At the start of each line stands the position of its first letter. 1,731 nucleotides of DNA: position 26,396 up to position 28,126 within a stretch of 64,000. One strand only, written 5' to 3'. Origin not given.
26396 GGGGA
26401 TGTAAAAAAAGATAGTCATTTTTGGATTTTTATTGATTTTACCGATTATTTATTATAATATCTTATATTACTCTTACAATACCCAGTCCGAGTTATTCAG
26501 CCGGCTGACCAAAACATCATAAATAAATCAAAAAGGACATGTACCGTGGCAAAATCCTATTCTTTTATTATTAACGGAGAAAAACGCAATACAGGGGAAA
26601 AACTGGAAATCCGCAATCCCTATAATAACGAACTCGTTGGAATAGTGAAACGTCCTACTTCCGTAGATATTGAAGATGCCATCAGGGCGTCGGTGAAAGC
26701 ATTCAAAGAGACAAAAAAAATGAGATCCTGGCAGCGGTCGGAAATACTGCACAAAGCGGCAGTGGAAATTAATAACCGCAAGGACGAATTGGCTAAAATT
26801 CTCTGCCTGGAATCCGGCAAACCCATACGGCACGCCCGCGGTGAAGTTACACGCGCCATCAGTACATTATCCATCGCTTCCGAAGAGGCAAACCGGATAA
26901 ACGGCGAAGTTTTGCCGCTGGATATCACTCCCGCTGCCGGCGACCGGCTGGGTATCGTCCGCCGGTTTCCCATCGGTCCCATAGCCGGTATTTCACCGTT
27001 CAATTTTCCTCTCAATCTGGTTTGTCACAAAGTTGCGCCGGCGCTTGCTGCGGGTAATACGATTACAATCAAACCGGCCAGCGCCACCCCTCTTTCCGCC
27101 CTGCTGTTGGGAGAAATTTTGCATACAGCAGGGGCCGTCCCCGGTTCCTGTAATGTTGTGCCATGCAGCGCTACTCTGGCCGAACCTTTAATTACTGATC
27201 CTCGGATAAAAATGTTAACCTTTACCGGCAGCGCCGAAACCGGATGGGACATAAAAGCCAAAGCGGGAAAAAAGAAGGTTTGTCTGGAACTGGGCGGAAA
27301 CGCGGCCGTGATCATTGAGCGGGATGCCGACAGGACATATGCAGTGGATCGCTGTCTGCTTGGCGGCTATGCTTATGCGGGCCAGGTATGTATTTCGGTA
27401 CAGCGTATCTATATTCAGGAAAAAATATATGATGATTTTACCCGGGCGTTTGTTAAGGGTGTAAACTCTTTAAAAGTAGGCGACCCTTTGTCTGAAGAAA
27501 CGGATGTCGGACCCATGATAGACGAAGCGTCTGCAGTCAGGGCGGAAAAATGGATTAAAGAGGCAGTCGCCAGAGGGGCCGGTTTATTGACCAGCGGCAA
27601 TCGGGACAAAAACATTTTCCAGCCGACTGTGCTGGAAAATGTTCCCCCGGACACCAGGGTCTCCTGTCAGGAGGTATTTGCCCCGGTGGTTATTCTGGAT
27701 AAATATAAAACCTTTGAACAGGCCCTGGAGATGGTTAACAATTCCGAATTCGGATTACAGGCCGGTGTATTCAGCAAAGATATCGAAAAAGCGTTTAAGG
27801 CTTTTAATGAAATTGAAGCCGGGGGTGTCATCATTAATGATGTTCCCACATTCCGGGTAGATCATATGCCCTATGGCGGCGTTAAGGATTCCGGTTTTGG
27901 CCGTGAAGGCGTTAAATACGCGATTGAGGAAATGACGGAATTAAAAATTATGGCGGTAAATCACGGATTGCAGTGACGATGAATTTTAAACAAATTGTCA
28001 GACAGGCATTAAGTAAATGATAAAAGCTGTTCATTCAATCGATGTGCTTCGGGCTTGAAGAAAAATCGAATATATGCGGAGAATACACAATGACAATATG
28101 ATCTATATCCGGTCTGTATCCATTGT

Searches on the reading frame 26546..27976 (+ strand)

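Call 100: search_protein_families(library=pfam, proteins=[window:26546-27976:+], max_evalue=0.00001)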
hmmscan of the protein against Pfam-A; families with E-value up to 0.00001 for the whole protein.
window:26546-27976:+ (476 aa): 1 family
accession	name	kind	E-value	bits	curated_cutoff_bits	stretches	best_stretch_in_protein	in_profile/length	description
PF00171.27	Aldedh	-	1.1e-150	502.7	23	1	16-468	6-460/461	Aldehyde dehydrogenase family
